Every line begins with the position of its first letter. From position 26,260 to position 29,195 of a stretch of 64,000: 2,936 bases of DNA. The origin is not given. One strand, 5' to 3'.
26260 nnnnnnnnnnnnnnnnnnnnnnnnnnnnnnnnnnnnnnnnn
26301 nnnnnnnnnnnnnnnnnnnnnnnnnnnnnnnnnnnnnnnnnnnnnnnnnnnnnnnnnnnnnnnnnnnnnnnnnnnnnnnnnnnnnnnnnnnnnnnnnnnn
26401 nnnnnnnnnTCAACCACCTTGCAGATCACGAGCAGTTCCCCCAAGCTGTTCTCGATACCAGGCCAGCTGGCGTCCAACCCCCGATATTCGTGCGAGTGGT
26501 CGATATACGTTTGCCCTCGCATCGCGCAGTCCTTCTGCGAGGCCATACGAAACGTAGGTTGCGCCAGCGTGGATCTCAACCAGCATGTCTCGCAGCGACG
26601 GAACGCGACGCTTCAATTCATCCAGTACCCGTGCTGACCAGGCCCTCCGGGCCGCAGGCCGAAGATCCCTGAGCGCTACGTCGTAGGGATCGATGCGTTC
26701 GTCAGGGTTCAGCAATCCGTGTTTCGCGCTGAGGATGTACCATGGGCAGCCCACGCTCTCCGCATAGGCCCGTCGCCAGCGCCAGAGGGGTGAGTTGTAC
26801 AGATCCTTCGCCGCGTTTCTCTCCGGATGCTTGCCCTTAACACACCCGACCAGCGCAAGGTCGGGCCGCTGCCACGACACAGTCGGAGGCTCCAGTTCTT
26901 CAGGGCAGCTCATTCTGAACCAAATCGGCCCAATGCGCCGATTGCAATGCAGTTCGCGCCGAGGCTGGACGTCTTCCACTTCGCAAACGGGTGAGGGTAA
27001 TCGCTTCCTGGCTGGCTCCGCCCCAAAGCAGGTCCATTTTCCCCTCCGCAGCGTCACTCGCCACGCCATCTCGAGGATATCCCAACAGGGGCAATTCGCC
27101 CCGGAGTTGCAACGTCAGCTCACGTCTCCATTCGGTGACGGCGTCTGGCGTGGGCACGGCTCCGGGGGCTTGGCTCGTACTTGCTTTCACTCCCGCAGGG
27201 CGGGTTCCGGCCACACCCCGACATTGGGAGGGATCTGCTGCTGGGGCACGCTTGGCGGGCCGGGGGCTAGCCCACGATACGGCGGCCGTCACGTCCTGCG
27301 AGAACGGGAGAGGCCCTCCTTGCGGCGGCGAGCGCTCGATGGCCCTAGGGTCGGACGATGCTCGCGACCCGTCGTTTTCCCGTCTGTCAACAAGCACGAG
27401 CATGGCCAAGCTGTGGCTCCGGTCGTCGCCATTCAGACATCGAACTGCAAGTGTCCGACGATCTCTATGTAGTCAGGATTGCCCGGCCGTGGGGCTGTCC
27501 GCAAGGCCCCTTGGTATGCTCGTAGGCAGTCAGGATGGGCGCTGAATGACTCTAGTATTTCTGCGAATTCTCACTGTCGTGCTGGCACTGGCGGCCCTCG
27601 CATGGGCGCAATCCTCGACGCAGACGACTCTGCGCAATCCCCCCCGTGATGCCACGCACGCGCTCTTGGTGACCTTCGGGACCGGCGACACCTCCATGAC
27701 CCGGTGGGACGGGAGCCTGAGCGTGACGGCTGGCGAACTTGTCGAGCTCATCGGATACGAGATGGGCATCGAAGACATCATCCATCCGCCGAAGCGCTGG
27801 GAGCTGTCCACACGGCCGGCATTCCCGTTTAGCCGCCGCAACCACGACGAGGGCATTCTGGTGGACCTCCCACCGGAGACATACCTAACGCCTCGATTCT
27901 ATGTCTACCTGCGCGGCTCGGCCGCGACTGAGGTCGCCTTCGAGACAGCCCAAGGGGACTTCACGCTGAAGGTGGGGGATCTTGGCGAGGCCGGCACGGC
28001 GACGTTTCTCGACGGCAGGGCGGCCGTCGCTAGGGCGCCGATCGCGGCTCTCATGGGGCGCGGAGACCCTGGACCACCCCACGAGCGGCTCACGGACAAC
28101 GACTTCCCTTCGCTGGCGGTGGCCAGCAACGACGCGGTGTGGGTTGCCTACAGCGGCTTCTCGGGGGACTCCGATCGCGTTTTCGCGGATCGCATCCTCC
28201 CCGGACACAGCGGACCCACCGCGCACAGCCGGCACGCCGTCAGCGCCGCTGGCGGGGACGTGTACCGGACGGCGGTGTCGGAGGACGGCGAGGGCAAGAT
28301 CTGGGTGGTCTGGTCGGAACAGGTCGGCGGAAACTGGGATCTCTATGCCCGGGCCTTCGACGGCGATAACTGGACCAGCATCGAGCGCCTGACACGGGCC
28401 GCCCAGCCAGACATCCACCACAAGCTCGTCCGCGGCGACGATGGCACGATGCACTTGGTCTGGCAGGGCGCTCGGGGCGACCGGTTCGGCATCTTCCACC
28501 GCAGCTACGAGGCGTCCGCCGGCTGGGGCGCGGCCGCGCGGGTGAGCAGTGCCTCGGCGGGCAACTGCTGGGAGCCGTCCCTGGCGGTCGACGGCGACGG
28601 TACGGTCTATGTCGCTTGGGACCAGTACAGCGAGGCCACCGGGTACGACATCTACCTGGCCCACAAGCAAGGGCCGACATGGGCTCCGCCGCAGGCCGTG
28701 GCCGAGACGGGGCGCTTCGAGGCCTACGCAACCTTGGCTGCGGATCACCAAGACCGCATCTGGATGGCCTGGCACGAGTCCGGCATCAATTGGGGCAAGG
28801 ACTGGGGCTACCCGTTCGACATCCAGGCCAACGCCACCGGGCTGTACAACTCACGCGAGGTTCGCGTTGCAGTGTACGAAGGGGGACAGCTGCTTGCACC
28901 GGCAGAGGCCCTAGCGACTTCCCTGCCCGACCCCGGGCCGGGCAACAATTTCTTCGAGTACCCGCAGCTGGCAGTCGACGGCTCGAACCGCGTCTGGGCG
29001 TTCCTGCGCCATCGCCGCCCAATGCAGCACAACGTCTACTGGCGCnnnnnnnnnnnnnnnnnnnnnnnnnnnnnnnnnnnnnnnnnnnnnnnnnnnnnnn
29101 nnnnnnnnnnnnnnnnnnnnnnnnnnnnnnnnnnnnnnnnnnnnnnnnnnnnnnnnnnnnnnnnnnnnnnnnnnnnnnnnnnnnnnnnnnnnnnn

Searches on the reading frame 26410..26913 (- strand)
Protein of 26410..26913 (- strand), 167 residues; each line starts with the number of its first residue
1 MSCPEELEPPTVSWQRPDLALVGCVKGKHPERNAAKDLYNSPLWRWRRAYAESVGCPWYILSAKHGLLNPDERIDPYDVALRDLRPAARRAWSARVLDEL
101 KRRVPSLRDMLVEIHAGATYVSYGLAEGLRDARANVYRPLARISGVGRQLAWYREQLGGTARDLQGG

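Call 7: search_solved_structures(query=window:26410-26913:-, max_evalue=10, show_alignments=2)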
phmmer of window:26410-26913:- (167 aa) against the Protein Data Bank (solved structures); distinct sequences matched with E-value up to 10: 0.

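Call 49: find_homologous_proteins(query=window:26413-26913:-, max_evalue=0.001)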
Query window:26413-26913:- (167 aa): 171 proteins with E <= 0.001 among 407 candidates; the best 120 are listed.
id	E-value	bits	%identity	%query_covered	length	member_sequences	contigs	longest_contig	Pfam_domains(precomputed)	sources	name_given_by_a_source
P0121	9.8e-74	265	81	89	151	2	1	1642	PF21818.4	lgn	-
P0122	3.1e-69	250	74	94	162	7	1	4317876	PF21818.4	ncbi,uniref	ncbi:DUF6884 domain-containing protein [Candidatus Palauibacter sp.]|uniref:DUF6884 domain-containin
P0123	3.9e-69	250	78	89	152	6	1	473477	PF21818.4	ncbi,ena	-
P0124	1.8e-68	248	77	88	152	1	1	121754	PF21818.4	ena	-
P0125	5.2e-68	246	77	89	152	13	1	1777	PF21818.4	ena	-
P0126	4.8e-67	243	78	84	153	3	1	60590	PF21818.4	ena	-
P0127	5.2e-66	240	67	99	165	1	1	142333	PF21818.4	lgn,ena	-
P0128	2.1e-65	238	70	94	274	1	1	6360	PF21818.4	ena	-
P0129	3.0e-64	234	71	90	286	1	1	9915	PF21818.4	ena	-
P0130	3.9e-64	234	74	86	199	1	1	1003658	PF21818.4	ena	-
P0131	4.1e-64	234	69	94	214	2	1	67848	PF21818.4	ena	-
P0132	4.7e-64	233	69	94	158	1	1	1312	PF21818.4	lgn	-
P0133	5.9e-64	233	76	86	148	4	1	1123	PF21818.4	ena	-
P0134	6.5e-64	233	73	87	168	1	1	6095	PF21818.4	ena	-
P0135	8.7e-64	233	69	94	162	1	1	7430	PF21818.4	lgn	-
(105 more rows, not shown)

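Call 71: predict_structure(alignment_id=A4)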
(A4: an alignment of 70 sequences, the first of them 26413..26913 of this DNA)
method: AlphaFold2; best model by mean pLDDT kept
length: 167 residues; sequences in the alignment: 70
mean_pLDDT: 90.2   pTM: 0.83
mean pLDDT of the five models: 90.2, 89.7, 89.3, 89.1, 87.6
residues with pLDDT >= 90: 134; 70-90: 14; 50-70: 14; < 50: 5
segments of 3 or more residues with pLDDT < 50: none
pLDDT, mean of each block of 10 residues (from residue 1): 62 79 89 95 95 97 97 95 96 98 97 96 97 97 93 87 52
secondary structure, 60 per line:
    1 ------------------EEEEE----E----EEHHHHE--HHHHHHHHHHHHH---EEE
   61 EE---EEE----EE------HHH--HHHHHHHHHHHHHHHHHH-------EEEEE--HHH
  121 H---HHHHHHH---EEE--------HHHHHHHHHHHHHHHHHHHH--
elements in order: E19-23 H35-38 H42-54 E58-62 E66-68 H86-103 E111-115 H118-121 H125-131 E135-137 H146-165

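Call 73: fold_search(model_id=the predicted structure, library=pdb)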
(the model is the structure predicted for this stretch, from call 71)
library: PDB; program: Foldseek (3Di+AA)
matches with E <= 10: 1031; with E <= 0.001: 0
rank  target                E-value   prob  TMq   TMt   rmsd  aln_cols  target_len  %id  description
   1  5h93_B                4.4e-02  0.82  0.44  0.34   7.5       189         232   17  Crystal structure of Geobacter metallireducens SMUG1 (released 2016-04-27)
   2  8g48                  8.3e-02  0.44  0.35  0.23  11.6       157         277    8  FphE, Staphylococcus aureus fluorophosphonate-binding serine hydrolases E, dimeric apo form (released 2024-02-21)
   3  3a6j_A                8.9e-02  0.47  0.34  0.24   8.6       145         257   12  E122Q mutant creatininase complexed with creatine (released 2010-02-09)
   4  3a6g_B                1.1e-01  0.38  0.32  0.24   8.7       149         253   11  W154F mutant creatininase (released 2010-02-09)
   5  7cnr_A                1.1e-01  0.12  0.24  0.13  16.5       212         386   11  Crystal structure of Thermococcus kodakaraensis aconitase X (apo-form) (released 2021-06-16)
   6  5h98_A                1.2e-01  0.47  0.40  0.33   8.5       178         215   18  Crystal structure of Geobacter metallireducens SMUG1 (released 2016-04-27)
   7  5h9i                  1.3e-01  0.54  0.41  0.31   8.4       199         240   17  Crystal structure of Geobacter metallireducens SMUG1 with xanthine (released 2016-04-27)
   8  9com_A                1.3e-01  0.41  0.35  0.23  11.7       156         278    7  FphE, Staphylococcus aureus fluorophosphonate-binding serine hydrolases E, unbound dimer crystal form 5 (released 2025-08-06)
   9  3a6j_B                1.4e-01  0.35  0.34  0.25   8.8       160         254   12  E122Q mutant creatininase complexed with creatine (released 2010-02-09)
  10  3lyu_B                1.5e-01  0.60  0.37  0.44   6.1       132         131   11  Crystal Structure of the C-terminal domain (residues 83-215) of PF1911 hydrogenase from Pyrococcus furiosus, Northeast (released 2010-03-23)
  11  3a6f_F                1.5e-01  0.35  0.34  0.25   8.3       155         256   14  W174F mutant creatininase, Type II (released 2010-02-09)
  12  5h0j                  1.6e-01  0.47  0.43  0.33   9.2       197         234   10  The crystal structure of WT Pedobacter heparinus SMUG2 (released 2017-01-18)
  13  3a6j_D                1.6e-01  0.41  0.35  0.25   8.2       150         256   14  E122Q mutant creatininase complexed with creatine (released 2010-02-09)
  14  3goq                  1.8e-01  0.35  0.35  0.21   7.6       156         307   16  Crystal structure of the Tyr13Met variant of Bacillus subtilis ferrochelatase (released 2010-03-31)
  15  8cp3_A                1.9e-01  0.18  0.30  0.23   9.6       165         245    7  Apo-LarE in complex with AMP-PNP (released 2024-01-31)
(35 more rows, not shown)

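Call 90: search_dna_similar(query=window:26413-26913:-, collection=phages, mode=protein, max_evalue=0.001)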
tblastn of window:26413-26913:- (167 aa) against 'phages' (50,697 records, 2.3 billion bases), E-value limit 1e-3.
Records with a match: 18; places in all: 18; records where one place covers at least 80% of the query: 6.
Best place of each record, by identity: <60% 18.
By first word of the organism name: Caulobacter 5; Microbacterium 3; Halobacterium 2; Myxococcus 2; Halorubrum 2; Rhodococcus 2; Bradyrhizobium 1; Fusobacterium 1.
By host as written in the record: Caulobacter segnis CBR1 4; Microbacterium paraoxydans NWU1 3; Halobacterium salinarum strain S9 2; Halorubrum sp. 2; Rhodococcus erythropolis RIA 643 2; Caulobacter sp. CBR1 1; Bradyrhizobium diazoefficiens USDA110 1; Myxococcus xanthus DZ1 1; and 2 more.
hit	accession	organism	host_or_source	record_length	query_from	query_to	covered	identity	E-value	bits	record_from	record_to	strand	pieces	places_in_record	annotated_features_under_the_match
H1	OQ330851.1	Caulobacter phage W2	Caulobacter segnis CBR1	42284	19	163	87%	37.7%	2e-13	72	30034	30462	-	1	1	hypothetical protein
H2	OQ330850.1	Caulobacter phage TMCBR4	Caulobacter segnis CBR1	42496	19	163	87%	37.7%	2e-13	72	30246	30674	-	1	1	hypothetical protein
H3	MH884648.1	Caulobacter phage Kronos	Caulobacter sp. CBR1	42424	19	152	80%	39.7%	5e-15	77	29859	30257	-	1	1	hypothetical protein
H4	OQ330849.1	Caulobacter phage TMCBR3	Caulobacter segnis CBR1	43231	19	163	87%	36.1%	2e-14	75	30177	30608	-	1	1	hypothetical protein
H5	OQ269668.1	Caulobacter phage TMCBR2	Caulobacter segnis CBR1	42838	19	163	87%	36.1%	3e-14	75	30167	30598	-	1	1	hypothetical protein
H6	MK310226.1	Halobacterium phage ChaoS9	Halobacterium salinarum strain S9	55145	18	140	74%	39.5%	1e-7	56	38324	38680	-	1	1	uncharacterized protein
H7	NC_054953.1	Halobacterium phage ChaoS9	Halobacterium salinarum strain S9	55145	18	140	74%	39.5%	1e-7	56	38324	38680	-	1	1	uncharacterized protein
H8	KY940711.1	Bradyrhizobium phage BDU-MI-1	Bradyrhizobium diazoefficiens USDA110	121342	16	152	82%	35.0%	1e-10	64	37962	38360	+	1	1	hypothetical protein (x2)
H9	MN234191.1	Microbacterium phage Naby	Microbacterium paraoxydans NWU1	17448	7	120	68%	36.8%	2e-8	58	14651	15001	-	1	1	21: hypothetical protein | 22: helix-turn-helix DNA binding domain protein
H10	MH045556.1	Microbacterium phage BonaeVitae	Microbacterium paraoxydans NWU1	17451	7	120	68%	36.8%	2e-8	58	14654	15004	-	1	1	21: hypothetical protein | 22: helix-turn-helix DNA binding domain protein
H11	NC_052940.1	Microbacterium phage BonaeVitae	Microbacterium paraoxydans NWU1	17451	7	120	68%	36.8%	2e-8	58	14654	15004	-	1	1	21: hypothetical protein | 22: DNA binding protein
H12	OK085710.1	Myxococcus phage Mx4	Myxococcus xanthus DZ1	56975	19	122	62%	38.5%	3e-10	63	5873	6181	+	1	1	hypothetical protein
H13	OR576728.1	Myxococcus phage Mx4 ts27htf-1hrm-1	Myxococcus sp.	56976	19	122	62%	38.5%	3e-10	63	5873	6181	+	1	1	hypothetical protein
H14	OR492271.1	Fusobacterium phage phiFN37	Fusobacterium necrophorum subsp. ...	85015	19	123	63%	37.1%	9e-12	67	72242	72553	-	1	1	hypothetical protein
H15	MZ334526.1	Halorubrum tailed virus 29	Halorubrum sp.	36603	18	78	37%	51.6%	2e-10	64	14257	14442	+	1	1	peroxide stress protein YaaA | hypothetical protein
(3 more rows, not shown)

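Call 92: get_annotated_region(hit=H3, flank=5000)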
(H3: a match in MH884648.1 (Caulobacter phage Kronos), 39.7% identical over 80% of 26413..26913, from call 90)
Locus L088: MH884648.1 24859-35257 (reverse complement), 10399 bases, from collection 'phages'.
description: Caulobacter phage Kronos, complete genome.
organism: Caulobacter phage Kronos (NCBI taxid 2340873)
taxonomy: Viruses; Duplodnaviria; Heunggongvirae; Uroviricota; Caudoviricetes
host: Caulobacter sp. CBR1; source: -; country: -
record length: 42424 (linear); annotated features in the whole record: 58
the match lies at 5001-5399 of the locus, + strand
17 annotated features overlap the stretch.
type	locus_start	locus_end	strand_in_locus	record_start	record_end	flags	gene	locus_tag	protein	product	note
CDS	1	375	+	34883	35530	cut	-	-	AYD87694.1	hypothetical protein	-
CDS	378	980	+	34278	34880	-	-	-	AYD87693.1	hypothetical protein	-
CDS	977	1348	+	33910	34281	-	-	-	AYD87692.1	hypothetical protein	-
CDS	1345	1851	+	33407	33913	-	-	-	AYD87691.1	hypothetical protein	-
CDS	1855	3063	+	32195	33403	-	-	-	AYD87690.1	hypothetical protein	-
CDS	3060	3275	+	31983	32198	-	-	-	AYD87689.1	hypothetical protein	-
CDS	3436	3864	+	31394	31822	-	-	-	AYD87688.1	hypothetical protein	DUF2303 protein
CDS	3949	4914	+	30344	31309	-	-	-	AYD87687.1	hypothetical protein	-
CDS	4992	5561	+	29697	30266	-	-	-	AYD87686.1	hypothetical protein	-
CDS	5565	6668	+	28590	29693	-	-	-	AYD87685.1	hypothetical protein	-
CDS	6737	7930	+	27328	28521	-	-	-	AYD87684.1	hypothetical protein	-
CDS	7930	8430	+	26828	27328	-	-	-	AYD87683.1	hypothetical protein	-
CDS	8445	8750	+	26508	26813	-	-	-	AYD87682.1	hypothetical protein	-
CDS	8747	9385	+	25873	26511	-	-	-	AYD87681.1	hypothetical protein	-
CDS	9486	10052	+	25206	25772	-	-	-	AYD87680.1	hypothetical protein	-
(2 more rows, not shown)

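Call 93: get_annotated_region(hit=H6, flank=5000)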
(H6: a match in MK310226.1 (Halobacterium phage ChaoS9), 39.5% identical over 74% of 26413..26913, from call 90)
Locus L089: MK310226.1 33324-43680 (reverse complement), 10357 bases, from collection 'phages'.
description: Halobacterium phage ChaoS9, complete genome.
organism: Halobacterium phage ChaoS9 (NCBI taxid 2847105)
taxonomy: Viruses; Duplodnaviria; Heunggongvirae; Uroviricota; Caudoviricetes; Vertoviridae; Chaovirus; Chaovirus ChaoS9
host: Halobacterium salinarum strain S9; source: isolated from infected host; spontaneously lysed culture of infected host; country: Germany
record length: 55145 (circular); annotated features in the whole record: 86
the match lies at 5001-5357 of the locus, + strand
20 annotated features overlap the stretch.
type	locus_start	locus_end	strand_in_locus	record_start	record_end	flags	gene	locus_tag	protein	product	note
CDS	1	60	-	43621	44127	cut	-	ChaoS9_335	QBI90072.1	uncharacterized protein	-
CDS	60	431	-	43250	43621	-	-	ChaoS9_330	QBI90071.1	uncharacterized protein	-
CDS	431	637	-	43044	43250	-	-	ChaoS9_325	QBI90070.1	uncharacterized protein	-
CDS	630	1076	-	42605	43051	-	-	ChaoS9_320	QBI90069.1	uncharacterized protein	-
CDS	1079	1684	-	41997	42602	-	-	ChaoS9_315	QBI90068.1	uncharacterized protein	-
CDS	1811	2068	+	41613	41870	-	-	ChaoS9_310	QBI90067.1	HTH domain protein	-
CDS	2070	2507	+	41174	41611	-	-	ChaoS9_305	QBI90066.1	HNH-type endonuclease / MarR family transcription regulator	-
CDS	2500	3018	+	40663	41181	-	-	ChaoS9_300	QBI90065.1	uncharacterized protein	-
CDS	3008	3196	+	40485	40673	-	-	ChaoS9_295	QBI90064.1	CxxC motif protein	-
CDS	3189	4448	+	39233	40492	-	-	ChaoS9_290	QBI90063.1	uncharacterized protein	-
CDS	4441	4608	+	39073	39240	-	-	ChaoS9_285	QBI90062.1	transmembrane domain protein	-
CDS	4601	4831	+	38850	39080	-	-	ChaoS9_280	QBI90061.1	uncharacterized protein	-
CDS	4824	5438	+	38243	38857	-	-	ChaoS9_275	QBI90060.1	uncharacterized protein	-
CDS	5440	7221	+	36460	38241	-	-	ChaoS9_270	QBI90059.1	uncharacterized protein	-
CDS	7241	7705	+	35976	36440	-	-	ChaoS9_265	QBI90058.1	transmembrane domain protein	homolog of phiH1_210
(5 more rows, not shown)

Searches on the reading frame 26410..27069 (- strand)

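Call 3: search_protein_families(library=pfam, proteins=[window:26410-27069:-], max_evalue=0.1)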
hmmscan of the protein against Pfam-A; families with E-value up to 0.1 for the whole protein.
window:26410-27069:- (219 aa): 1 family
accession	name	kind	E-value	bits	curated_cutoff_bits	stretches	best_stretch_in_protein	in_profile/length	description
PF21818.3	DUF6884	-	2.8e-40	138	30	1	72-207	2-135/135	Family of unknown function (DUF6884)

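Call 4: search_protein_families(library=padloc, proteins=[window:26410-27069:-], max_evalue=1)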
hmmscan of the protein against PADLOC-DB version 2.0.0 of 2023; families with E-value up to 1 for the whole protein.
window:26410-27069:- (219 aa): 3 families
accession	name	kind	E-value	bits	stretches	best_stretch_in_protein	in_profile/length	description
PDLC04712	PDC-M57A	-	3.1e-28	96.8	1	71-208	4-135/138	-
PDLC02815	DpdC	-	0.00075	17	1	80-135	48-103/312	DpdC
PDLC02818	DpdC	-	0.0059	13.9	1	86-131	56-101/319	DpdC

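Call 5: search_protein_families(library=ncbifam, proteins=[window:26410-27069:-], max_evalue=1)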
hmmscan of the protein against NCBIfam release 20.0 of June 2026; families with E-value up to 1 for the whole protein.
window:26410-27069:- (219 aa): 0 families

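Call 8: search_protein_families(library=phrogs, proteins=[window:26410-27069:-], max_evalue=1)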
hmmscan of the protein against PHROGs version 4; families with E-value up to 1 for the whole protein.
window:26410-27069:- (219 aa): 3 families
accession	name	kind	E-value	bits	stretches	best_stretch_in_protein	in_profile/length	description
phrog_5935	-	unknown function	9.4e-18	65.5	1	70-173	8-109/155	-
phrog_5436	-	unknown function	1.6e-06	29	1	71-136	129-198/267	-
phrog_23218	-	unknown function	0.24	12.4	0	163-214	69-121/199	-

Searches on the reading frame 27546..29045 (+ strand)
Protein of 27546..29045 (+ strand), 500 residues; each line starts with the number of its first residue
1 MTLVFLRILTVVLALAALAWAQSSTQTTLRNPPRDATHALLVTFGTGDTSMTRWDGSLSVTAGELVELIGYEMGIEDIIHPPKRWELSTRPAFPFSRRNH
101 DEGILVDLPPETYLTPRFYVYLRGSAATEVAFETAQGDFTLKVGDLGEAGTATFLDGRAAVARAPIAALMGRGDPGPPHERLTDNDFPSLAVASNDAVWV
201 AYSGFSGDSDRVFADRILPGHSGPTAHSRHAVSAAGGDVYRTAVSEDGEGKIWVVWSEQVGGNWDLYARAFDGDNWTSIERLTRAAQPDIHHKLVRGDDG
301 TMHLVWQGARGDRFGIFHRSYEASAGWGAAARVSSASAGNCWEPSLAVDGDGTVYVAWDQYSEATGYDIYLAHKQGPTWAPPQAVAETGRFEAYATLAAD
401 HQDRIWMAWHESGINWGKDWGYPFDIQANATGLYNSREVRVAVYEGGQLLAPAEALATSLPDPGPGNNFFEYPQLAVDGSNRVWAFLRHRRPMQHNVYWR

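Call 100: find_related_loci(query=window:27546-29045:+, collection=genome_contigs, flank=8000)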
Query window:27546-29045:+ (500 aa) in genome_contigs; peptide patterns used: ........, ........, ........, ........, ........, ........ (x = any residue, [..] = any of these).
103 stretches matched a pattern; 52 encode a relative of the query (tblastn E <= 1e-3); 51 distinct loci.
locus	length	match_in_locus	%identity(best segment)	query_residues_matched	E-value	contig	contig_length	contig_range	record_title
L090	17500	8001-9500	92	1-500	0e+0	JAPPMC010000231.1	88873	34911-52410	MAG: Bryobacterales bacterium isolate RHO3_bin_37 NODE_613_length_88873_cov_29.915299, whole genome shotgun sequence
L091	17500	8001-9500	81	1-500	0e+0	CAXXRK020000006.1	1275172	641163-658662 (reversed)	MAG: Bryobacterales bacterium isolate 7c2e36ee-14bd-451a-b5bf-70b98c7e11c2 genome assembly, contig: contig_6, whole geno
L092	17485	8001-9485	76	6-500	0e+0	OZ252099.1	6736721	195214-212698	MAG: Bryobacterales bacterium isolate dc448f75-7b3f-414d-b321-0b274a23c026 genome assembly, chromosome: 1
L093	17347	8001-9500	75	1-500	0e+0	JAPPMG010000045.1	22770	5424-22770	MAG: Bryobacterales bacterium isolate RHO3_bin_40 NODE_3783_length_22770_cov_46.097513, whole genome shotgun sequence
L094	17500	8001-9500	74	1-500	0e+0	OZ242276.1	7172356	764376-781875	MAG: Bryobacterales bacterium isolate 6a17fdd1-799e-4b89-b3db-5c5ff6fa14e9 genome assembly, chromosome: 1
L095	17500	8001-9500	74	1-500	0e+0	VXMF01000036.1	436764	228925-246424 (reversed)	MAG: Terriglobia bacterium isolate SB0661_bin_30 NODE_15_length_436764_cov_77.113121, whole genome shotgun sequence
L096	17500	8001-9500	75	1-500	0e+0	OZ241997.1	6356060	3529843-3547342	MAG: Bryobacterales bacterium isolate 61e22654-925f-4c0e-9a13-8c6bb068ee38 genome assembly, chromosome: 1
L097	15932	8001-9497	75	1-500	0e+0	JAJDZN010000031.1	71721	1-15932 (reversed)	MAG: Bryobacterales bacterium isolate jk18x40bins.51 k141_542725, whole genome shotgun sequence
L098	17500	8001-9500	72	1-500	0e+0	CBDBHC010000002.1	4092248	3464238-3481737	MAG: Bryobacterales bacterium isolate 1879262c-0ee7-4b49-84d6-feef911fed4d genome assembly, contig: contig_2, whole geno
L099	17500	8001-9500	74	1-500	0e+0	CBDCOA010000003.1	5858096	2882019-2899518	MAG: Bryobacterales bacterium isolate e87d622e-8fc3-4eb5-b2ff-02838af88e55 genome assembly, contig: contig_3, whole geno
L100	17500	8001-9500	71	1-500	0e+0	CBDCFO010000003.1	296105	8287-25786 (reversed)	MAG: Bryobacterales bacterium isolate 36edf40f-bfcd-40a8-9d79-f36e49b9d440 genome assembly, contig: contig_3, whole geno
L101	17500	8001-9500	71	1-500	0e+0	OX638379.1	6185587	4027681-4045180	MAG: uncultured Bryobacterales bacterium isolate bca447ce-52f6-4023-9bd2-d2f45ab2d451 genome assembly, chromosome: 1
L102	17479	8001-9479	74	7-500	0e+0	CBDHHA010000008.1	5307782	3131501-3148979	MAG: Bryobacterales bacterium isolate 2d5554e7-8e83-4990-916f-a624400d9ca1 genome assembly, contig: contig_8, whole geno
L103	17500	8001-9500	73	1-500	0e+0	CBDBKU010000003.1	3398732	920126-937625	MAG: Bryobacterales bacterium isolate 267e02d7-54cb-4b2f-bffd-17b5cb575b83 genome assembly, contig: contig_3, whole geno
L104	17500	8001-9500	75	1-500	0e+0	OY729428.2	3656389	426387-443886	MAG: Bryobacterales bacterium isolate 40538f42-96db-4fd0-a274-5305745f95c5 genome assembly, chromosome: 2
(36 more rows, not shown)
